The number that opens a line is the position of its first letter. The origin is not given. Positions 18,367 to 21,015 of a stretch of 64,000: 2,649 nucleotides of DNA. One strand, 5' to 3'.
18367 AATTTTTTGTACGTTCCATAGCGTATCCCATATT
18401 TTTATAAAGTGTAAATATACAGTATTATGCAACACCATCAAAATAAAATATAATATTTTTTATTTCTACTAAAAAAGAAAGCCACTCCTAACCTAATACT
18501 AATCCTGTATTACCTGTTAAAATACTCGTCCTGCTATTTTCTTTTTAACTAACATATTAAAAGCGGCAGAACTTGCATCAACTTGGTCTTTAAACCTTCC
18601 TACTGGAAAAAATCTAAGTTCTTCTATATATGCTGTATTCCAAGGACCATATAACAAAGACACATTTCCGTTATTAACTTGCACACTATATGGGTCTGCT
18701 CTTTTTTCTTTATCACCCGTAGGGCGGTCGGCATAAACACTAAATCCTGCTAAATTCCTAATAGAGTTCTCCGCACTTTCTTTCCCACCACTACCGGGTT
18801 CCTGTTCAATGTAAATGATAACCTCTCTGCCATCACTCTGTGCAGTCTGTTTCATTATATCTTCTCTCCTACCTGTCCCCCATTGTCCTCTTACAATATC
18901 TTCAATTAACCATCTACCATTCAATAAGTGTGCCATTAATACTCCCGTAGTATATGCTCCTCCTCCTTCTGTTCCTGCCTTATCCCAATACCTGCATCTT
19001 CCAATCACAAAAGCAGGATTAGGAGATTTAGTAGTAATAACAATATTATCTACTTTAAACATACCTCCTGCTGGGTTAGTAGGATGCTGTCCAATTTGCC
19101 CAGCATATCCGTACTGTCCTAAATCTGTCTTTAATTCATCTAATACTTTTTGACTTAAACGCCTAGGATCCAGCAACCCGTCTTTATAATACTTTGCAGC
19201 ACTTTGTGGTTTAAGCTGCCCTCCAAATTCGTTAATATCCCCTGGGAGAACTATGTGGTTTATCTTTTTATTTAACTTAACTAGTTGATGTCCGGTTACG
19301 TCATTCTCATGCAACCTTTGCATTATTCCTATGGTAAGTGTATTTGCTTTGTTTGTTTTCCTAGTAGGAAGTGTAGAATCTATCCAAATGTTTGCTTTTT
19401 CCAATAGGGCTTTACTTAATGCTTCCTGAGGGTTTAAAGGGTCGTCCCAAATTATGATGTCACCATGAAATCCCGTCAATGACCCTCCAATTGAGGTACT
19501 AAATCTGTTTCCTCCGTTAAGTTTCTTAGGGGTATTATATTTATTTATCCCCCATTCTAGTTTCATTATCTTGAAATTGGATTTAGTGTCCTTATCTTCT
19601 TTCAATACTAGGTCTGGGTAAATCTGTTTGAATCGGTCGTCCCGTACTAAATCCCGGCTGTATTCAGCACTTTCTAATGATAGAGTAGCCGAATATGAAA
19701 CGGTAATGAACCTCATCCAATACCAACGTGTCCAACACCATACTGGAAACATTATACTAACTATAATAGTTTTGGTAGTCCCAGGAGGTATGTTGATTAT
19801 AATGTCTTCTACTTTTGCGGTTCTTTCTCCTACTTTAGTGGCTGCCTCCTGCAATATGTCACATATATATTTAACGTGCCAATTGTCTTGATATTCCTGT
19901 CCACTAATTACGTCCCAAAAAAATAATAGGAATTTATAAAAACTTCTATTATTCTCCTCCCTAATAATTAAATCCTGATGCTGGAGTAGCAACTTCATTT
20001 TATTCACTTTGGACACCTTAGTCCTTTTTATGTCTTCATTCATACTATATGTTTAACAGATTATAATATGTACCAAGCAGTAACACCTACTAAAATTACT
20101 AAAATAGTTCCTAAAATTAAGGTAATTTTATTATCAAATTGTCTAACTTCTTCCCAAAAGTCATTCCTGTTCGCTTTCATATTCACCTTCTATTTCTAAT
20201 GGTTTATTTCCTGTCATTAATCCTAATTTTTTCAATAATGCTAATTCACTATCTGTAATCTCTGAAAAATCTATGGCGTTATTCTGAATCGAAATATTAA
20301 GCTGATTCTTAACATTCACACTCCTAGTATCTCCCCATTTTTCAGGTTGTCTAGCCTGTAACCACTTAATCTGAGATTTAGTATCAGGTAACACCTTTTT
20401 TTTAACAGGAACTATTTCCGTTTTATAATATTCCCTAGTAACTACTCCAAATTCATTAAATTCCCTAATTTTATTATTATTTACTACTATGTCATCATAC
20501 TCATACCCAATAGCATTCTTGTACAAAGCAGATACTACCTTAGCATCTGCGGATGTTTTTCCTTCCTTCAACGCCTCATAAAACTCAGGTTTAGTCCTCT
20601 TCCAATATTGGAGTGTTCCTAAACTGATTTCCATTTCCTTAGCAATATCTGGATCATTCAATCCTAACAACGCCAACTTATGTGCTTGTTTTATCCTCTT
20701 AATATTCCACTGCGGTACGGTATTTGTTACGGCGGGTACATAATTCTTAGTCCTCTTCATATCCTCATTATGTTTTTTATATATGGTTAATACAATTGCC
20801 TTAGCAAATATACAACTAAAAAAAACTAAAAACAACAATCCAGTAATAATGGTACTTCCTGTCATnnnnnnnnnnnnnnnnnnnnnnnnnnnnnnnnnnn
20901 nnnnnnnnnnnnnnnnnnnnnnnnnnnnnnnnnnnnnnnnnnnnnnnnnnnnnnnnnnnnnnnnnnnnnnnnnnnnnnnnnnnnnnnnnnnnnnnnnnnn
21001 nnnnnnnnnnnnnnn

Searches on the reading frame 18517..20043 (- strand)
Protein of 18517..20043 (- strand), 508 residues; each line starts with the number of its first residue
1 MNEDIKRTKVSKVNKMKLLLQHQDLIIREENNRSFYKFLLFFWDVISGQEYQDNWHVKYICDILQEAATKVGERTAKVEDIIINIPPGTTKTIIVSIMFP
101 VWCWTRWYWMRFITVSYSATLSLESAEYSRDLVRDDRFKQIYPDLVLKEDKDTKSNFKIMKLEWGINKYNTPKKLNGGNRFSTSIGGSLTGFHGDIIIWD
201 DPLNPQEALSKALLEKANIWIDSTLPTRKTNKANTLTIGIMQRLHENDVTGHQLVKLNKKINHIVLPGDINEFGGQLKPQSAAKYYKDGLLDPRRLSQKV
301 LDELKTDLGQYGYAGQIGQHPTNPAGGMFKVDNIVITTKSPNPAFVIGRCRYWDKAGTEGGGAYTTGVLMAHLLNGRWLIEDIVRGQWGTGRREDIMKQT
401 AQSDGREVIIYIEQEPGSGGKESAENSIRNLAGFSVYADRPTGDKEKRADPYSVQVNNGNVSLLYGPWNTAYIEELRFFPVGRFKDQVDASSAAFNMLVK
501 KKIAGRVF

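Call 14: search_protein_families(library=phrogs, proteins=[window:18517-20043:-])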
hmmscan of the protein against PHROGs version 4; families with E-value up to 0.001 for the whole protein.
window:18517-20043:- (508 aa): 6 families
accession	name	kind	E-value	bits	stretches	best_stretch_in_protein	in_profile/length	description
phrog_38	-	head and packaging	3.5e-73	248.5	1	21-502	266-707/760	terminase large subunit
phrog_4758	-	head and packaging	2.3e-50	172.2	1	22-263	7-227/243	terminase large subunit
phrog_979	-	head and packaging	3e-38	132.9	1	325-506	412-607/642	terminase large subunit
phrog_12171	-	head and packaging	2.5e-28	99.4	1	404-502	1-99/110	terminase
phrog_9453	-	head and packaging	2.4e-12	47.9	1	390-504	88-216/233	terminase large subunit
phrog_5573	-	head and packaging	4.7e-05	23.9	1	291-499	27-235/250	terminase large subunit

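Call 15: search_protein_families(library=pfam, proteins=[window:18517-20043:-])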
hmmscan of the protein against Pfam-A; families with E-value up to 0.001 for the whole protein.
window:18517-20043:- (508 aa): 1 family
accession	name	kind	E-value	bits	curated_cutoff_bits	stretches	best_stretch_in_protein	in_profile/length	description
PF17289.8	Terminase_6C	-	3e-10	40.7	22.6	1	352-497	2-154/155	Terminase RNaseH-like domain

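Call 17: search_dna_similar(query=window:18517-20043:-, collection=phages, mode=protein, max_rows=15)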
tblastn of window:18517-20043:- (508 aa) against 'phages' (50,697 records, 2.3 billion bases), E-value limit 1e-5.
Records with a match: 2152; places in all: 2155; records where one place covers at least 80% of the query: 285.
Best place of each record, by identity: <60% 2152.
By first word of the organism name: Escherichia 453; Klebsiella 443; Pseudomonas 241; Vibrio 99; Salmonella 97; Mycobacterium 97; Acinetobacter 57; Shigella 55; Erwinia 54; Bacteriophage 44; and 82 more.
By host as written in the record: - 258; Klebsiella pneumoniae 196; Escherichia coli 128; Pseudomonas aeruginosa 74; Mycobacterium smegmatis mc2 155 63; Escherichia coli K-12 MG1655 54; Escherichia coli DSM 12242 43; Helicobacter pylori 30; and 543 more.
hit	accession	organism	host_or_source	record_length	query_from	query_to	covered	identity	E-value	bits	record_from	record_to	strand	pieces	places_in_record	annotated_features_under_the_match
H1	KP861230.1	Acinetobacter phage YMC11/11/R3177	Acinetobacter sp.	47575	23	498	94%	37.2%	4e-66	237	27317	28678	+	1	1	hypothetical protein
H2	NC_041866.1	Acinetobacter phage YMC11/11/R3177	Acinetobacter sp.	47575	23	498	94%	37.2%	4e-66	237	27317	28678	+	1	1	terminase large subunit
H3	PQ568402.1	Acinetobacter phage PhabP_R1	Acinetobacter baumannii ATCC 17978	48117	23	498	94%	37.2%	2e-65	235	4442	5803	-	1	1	terminase large subunit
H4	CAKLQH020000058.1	Acinetobacter phage MD-2021a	not known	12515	23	498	94%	37.0%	1e-65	236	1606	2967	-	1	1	Transposase and inactivated derivatives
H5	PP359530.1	Acinetobacter phage vB_AbaSI_1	Acinetobacter baumannii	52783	23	498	94%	37.0%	2e-65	236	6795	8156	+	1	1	terminase large subunit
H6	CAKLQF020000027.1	Acinetobacter phage MD-2021a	not known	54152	23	498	94%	37.0%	2e-65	236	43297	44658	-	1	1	Transposase and inactivated derivatives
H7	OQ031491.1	Acinetobacter phage MRostami-2023a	Acinetobacter sp.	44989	23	498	94%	36.8%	3e-65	234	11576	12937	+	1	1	record has no annotation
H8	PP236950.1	Acinetobacter phage vB_AbaS_Ftm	Acinetobacter baumannii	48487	23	498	94%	36.8%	3e-65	234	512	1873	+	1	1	terminase large subunit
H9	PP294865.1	Acinetobacter phage vB_AbaS_Gln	Acinetobacter baumannii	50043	23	498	94%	36.8%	3e-65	234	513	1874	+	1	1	terminase large subunit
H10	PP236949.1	Acinetobacter phage vB_AbaS_SA1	Acinetobacter baumannii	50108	23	498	94%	36.8%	3e-65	234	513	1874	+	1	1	terminase large subunit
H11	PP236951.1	Acinetobacter phage vB_AbaS_Eva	Acinetobacter baumannii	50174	23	498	94%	36.8%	3e-65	234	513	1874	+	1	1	hypothetical protein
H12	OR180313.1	Acinetobacter phage A2490.3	Acinetobacter baumannii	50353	23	498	94%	36.8%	4e-65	234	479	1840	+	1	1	hypothetical protein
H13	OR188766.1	Acinetobacter phage BUCTT11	Acinetobacter baumannii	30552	23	498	94%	36.8%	4e-65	234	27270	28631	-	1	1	terminase large subunit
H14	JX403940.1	Acinetobacter phage YMC/09/02/B1251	Acinetobacter baumannii YMC/09/02/B1251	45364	23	498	94%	36.8%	4e-65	234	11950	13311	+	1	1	hypothetical protein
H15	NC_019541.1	Acinetobacter phage YMC/09/02/B1251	Acinetobacter baumannii YMC/09/02/B1251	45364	23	498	94%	36.8%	4e-65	234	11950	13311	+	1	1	terminase large subunit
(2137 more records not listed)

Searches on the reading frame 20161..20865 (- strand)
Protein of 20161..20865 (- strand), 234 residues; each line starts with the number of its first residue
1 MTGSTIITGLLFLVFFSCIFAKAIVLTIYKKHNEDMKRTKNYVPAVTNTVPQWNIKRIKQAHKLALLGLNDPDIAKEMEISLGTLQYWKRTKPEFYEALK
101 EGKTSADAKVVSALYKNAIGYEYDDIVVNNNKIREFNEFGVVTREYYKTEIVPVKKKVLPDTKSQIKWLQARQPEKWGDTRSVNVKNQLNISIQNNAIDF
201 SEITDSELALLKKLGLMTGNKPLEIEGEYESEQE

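Call 14: search_protein_families(library=phrogs, proteins=[window:20161-20865:-])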
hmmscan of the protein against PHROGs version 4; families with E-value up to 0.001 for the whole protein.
window:20161-20865:- (234 aa): 2 families
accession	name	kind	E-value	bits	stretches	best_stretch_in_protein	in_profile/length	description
phrog_309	-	head and packaging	1.2e-38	134.9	1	32-214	121-287/319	terminase small subunit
phrog_23444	-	head and packaging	3.8e-05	24.7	1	78-179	7-100/126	terminase small subunit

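Call 15: search_protein_families(library=pfam, proteins=[window:20161-20865:-])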
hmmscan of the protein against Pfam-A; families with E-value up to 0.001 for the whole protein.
window:20161-20865:- (234 aa): 0 families

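Call 24: find_related_loci(query=window:20161-20865:-, collection=viral_contigs, flank=10000)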
Query window:20161-20865:- (234 aa) in viral_contigs; peptide patterns used: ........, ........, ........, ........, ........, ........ (x = any residue, [..] = any of these).
4 stretches matched a pattern, but none encodes a relative of the query by tblastn (E <= 1e-3).

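Call 25: find_related_loci(query=window:20161-20865:-, collection=metagenome_contigs, flank=10000)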
Query window:20161-20865:- (234 aa) in metagenome_contigs; peptide patterns used: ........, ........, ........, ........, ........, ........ (x = any residue, [..] = any of these).
107 stretches matched a pattern, but none encodes a relative of the query by tblastn (E <= 1e-3).

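Call 29: find_homologous_proteins(query=window:20161-20865:-, max_evalue=1e-10)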
Query window:20161-20865:- (234 aa): 12 proteins with E <= 1e-10 among 271 candidates.
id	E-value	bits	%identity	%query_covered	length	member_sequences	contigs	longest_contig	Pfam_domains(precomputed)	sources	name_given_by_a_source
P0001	3.5e-150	515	100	100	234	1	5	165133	-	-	-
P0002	2.0e-91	323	77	85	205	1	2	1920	-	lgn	-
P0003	5.1e-81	289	69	82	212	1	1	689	-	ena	-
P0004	7.8e-78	279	67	83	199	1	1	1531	-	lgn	-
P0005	6.2e-76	273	66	81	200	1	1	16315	-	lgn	-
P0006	2.2e-66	241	64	77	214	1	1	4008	-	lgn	-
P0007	1.8e-32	131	45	70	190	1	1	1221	-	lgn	-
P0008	1.9e-32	131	43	76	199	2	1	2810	-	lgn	-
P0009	1.8e-29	121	38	77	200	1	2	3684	-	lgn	-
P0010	3.0e-29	120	41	80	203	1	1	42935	-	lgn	-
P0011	7.5e-26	109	38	75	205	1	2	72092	-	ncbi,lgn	-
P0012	1.6e-14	72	36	51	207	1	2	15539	-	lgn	-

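Call 30: find_encoding_contigs(protein=P0005, flank=10000)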
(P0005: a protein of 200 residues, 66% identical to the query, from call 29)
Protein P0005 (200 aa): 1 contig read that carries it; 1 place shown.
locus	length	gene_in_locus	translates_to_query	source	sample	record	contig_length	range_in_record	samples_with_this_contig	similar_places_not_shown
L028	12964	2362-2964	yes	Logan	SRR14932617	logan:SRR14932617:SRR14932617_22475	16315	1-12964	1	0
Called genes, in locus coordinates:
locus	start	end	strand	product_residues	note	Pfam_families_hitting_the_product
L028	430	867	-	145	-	-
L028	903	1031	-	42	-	-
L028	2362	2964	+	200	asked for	-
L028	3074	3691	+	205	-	-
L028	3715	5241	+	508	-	PF17289:Terminase_6C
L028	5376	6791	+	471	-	PF06381:Phage_portal_3, PF04860:Phage_portal (weak)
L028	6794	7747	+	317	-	PF04233:Phage_Mu_F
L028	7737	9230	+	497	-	-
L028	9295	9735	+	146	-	-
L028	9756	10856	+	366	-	PF04454:Linocin_M18 (weak), PF19774:DUF6260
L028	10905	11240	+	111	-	-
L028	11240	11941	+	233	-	-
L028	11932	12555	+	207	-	-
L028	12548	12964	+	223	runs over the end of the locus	-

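Call 31: find_encoding_contigs(protein=P0006, flank=10000)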
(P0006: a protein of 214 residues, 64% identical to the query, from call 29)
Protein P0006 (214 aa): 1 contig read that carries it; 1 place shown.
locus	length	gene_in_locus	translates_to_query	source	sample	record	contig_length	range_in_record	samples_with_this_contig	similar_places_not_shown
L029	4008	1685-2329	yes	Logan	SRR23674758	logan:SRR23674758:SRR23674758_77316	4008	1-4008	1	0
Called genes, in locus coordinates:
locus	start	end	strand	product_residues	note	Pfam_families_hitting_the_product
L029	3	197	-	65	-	?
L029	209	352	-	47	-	-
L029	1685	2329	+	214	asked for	-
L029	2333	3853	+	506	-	PF17289:Terminase_6C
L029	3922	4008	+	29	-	?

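Call 32: find_encoding_contigs(protein=P0001, flank=10000, max_places=10)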
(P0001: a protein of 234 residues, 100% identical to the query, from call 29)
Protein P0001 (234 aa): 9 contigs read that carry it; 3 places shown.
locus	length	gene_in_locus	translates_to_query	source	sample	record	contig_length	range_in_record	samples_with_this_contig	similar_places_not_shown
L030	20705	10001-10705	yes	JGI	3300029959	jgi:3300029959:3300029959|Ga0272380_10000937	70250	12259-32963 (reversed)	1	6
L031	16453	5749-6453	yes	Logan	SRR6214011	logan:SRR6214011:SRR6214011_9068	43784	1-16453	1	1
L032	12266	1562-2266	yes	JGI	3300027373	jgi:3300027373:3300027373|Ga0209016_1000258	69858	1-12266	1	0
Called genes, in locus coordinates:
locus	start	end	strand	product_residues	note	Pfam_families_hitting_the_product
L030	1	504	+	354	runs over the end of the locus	PF02463:SMC_N (weak), PF13175:AAA_15, PF13476:AAA_23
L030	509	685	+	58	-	-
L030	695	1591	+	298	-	PF00149:Metallophos (weak), PF12850:Metallophos_2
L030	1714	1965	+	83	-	-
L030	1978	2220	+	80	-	-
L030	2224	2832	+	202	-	PF02463:SMC_N (weak)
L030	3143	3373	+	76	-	-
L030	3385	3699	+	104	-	-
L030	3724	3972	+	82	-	-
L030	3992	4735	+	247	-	PF00805:Pentapeptide (weak), PF13599:Pentapeptide_4 (weak), PF25296:Decapeptide (weak), PF00805:Pentapeptide, PF13599:Pentapeptide_4 (weak), PF00805:Pentapeptide, PF19062:DUF5758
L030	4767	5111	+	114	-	-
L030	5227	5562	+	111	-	-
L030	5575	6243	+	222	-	PF04055:Radical_SAM, PF13353:Fer4_12 (weak)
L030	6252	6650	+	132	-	-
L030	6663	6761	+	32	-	-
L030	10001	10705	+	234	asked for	-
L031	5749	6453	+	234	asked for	-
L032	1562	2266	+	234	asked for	-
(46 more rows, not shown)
